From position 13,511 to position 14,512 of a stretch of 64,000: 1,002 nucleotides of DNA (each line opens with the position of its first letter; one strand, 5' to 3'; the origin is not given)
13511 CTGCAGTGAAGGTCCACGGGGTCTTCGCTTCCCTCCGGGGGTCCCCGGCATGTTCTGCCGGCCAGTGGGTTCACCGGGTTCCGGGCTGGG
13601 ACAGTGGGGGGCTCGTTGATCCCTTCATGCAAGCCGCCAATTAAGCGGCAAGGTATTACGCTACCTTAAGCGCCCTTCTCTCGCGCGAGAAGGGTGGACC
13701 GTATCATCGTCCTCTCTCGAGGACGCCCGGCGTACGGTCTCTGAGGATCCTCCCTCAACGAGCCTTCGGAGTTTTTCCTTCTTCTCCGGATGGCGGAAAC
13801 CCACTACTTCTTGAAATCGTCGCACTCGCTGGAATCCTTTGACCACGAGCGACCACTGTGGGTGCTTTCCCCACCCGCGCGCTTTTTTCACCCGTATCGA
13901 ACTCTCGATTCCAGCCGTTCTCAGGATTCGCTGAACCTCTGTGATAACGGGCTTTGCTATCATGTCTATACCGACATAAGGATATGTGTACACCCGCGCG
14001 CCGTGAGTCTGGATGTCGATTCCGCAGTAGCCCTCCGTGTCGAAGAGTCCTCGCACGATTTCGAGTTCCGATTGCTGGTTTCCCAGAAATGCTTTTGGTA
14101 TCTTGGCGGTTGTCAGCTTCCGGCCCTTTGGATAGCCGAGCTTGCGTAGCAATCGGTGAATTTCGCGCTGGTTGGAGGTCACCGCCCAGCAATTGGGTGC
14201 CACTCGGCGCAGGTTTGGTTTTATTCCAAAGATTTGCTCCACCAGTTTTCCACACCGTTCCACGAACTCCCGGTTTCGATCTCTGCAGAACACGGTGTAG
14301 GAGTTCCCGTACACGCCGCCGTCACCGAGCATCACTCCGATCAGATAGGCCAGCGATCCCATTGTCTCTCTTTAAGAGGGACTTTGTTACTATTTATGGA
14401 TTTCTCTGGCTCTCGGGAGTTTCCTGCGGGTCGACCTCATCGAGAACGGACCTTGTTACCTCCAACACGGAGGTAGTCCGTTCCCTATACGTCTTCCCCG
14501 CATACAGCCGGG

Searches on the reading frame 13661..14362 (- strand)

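Call 96: search_protein_families(library=pfam, proteins=[window:13661-14362:-], max_evalue=0.01)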
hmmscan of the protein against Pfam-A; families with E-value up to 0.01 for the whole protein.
window:13661-14362:- (233 aa): 1 family
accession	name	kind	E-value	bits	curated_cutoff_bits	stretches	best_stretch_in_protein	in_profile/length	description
PF14528.11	LAGLIDADG_3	-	3.2e-16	59.8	22.5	2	100-188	4-82/82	LAGLIDADG-like domain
